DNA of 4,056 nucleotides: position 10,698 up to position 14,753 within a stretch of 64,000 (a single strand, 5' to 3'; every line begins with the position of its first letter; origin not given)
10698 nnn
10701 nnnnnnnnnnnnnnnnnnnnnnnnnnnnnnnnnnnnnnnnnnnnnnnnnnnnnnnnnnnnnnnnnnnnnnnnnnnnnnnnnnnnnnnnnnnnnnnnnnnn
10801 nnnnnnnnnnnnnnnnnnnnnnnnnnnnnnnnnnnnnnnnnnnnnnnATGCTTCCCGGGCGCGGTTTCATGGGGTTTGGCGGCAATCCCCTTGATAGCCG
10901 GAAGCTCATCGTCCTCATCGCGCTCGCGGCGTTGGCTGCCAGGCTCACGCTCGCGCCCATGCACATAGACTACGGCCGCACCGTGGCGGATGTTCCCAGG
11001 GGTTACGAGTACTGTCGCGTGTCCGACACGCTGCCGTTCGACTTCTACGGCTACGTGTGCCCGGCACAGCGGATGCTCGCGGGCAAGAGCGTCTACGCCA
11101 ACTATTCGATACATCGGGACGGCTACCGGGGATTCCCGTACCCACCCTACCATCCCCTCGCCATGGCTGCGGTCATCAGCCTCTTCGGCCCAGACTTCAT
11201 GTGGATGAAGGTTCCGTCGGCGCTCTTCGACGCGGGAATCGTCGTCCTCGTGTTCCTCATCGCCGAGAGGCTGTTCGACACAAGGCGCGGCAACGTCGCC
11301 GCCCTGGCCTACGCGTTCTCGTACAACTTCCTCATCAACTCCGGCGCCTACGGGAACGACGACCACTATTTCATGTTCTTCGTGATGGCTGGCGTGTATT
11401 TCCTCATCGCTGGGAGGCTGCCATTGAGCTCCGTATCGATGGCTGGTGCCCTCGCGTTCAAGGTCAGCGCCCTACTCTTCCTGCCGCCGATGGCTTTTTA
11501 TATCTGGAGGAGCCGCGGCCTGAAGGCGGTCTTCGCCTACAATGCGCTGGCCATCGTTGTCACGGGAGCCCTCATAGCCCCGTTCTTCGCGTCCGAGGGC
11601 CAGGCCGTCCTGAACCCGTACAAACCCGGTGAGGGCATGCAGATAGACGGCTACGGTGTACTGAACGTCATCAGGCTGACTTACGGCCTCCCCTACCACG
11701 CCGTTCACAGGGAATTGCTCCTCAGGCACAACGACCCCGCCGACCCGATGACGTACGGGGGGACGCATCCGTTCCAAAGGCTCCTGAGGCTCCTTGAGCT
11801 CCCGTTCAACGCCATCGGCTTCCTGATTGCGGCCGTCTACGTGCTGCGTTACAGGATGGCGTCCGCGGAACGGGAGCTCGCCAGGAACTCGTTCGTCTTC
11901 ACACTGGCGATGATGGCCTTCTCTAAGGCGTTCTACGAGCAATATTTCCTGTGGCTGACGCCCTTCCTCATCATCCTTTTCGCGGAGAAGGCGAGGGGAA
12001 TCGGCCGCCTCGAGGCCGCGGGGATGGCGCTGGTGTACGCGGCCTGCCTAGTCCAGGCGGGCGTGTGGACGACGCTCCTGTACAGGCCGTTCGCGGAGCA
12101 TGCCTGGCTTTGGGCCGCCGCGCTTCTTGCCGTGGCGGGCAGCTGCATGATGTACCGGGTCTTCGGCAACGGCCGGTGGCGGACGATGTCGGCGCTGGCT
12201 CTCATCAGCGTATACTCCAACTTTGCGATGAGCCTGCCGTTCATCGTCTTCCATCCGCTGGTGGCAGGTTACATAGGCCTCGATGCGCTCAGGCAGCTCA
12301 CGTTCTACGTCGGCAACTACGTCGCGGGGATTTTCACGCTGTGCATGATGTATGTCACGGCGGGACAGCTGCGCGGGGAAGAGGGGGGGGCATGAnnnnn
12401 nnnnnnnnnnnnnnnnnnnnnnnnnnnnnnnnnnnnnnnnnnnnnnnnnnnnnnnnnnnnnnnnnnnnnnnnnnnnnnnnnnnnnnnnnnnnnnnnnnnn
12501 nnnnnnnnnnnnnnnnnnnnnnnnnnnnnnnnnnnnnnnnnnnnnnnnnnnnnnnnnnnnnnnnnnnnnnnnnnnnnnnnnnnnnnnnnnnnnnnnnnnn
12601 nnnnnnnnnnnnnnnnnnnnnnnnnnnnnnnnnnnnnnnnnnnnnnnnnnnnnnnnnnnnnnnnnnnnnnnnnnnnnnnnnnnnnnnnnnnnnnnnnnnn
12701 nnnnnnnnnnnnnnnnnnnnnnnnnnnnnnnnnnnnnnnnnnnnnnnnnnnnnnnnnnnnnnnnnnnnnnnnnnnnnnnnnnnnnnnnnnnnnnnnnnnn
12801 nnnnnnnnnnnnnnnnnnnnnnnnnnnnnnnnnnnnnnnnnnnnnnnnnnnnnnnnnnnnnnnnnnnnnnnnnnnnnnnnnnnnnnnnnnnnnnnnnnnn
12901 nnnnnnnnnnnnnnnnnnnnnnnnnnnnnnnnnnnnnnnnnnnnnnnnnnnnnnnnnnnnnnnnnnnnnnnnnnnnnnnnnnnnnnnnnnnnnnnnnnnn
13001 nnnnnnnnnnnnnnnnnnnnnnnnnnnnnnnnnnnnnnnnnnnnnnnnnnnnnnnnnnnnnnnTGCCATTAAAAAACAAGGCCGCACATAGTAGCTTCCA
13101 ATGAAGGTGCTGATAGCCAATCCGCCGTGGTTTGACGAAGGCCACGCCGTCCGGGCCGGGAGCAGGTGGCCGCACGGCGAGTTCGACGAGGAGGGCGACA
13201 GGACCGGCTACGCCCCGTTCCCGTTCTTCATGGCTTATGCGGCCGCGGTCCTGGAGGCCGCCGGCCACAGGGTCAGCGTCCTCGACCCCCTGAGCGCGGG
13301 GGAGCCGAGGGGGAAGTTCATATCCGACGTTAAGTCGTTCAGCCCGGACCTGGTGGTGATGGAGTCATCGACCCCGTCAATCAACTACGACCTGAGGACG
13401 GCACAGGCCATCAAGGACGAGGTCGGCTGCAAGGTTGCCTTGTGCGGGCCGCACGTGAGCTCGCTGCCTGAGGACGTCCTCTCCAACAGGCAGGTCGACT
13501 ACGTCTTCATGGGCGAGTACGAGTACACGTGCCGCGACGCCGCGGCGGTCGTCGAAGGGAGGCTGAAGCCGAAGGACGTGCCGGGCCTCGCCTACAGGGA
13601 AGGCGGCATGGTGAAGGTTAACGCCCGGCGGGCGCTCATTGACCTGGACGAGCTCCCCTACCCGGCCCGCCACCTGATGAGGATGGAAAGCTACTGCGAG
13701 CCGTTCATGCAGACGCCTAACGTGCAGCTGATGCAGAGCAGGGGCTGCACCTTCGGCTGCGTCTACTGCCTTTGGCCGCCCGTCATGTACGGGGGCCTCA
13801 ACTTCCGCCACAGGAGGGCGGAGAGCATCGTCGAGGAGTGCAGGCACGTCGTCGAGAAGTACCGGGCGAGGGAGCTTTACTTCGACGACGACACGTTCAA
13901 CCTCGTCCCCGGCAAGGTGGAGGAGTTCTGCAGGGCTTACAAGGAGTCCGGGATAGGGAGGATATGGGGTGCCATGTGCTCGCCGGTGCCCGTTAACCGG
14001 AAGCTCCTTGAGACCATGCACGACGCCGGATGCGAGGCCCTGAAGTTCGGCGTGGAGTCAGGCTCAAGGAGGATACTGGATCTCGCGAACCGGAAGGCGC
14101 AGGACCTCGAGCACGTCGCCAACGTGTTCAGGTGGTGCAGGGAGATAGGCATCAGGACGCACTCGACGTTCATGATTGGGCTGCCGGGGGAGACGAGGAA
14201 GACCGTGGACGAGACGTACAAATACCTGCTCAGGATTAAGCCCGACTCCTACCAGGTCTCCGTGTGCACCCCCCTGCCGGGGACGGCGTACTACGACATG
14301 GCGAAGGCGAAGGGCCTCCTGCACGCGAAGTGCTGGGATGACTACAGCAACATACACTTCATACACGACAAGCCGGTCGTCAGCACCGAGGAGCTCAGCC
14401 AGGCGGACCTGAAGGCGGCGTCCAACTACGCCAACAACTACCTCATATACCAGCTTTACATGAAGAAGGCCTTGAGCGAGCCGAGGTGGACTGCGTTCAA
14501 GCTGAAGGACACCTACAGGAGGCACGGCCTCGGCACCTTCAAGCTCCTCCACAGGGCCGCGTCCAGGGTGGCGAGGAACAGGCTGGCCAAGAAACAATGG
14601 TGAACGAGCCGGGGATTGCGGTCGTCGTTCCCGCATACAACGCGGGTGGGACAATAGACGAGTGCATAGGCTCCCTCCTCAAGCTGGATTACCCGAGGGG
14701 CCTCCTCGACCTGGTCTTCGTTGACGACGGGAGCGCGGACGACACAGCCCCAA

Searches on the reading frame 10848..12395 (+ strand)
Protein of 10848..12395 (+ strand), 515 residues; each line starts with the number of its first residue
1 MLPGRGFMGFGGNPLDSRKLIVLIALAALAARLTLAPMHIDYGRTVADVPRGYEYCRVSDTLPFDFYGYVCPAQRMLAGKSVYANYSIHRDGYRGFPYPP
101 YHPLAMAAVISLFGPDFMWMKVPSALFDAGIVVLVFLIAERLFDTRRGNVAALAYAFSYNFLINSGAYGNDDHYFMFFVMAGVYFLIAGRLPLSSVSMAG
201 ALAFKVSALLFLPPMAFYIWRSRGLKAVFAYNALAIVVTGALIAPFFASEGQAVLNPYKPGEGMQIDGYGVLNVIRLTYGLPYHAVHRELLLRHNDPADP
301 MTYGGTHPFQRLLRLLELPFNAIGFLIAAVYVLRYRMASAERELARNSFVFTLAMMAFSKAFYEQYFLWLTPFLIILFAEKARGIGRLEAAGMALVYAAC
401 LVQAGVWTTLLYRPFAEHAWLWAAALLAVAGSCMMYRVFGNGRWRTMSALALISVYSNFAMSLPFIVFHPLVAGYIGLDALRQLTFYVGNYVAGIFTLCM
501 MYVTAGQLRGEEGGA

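Call 55: search_protein_families(library=pfam, proteins=[window:10848-12395:+])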
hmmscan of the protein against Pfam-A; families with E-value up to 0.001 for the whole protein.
window:10848-12395:+ (515 aa): 3 families
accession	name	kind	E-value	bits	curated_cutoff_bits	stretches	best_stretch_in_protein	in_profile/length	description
PF13231.12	PMT_2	-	2.1e-08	35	26.1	1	99-245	3-156/160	Dolichyl-phosphate-mannose-protein mannosyltransferase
PF05007.19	Mannosyl_trans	-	5.9e-06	26.8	23.4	1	332-430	151-232/259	Mannosyltransferase (PIG-M)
PF05208.19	ALG3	-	2.6e-05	24.3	23.6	1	172-250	127-205/358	ALG3 protein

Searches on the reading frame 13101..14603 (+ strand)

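Call 55: search_protein_families(library=pfam, proteins=[window:13101-14603:+])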
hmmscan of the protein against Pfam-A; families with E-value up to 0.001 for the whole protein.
window:13101-14603:+ (500 aa): 2 families
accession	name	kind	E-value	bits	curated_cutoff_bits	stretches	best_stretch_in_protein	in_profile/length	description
PF04055.27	Radical_SAM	-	8.4e-22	78.5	29.5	1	213-376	4-166/166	Radical SAM superfamily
PF02310.24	B12-binding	-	6.6e-13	49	32.1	1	42-146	15-119/121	B12 binding domain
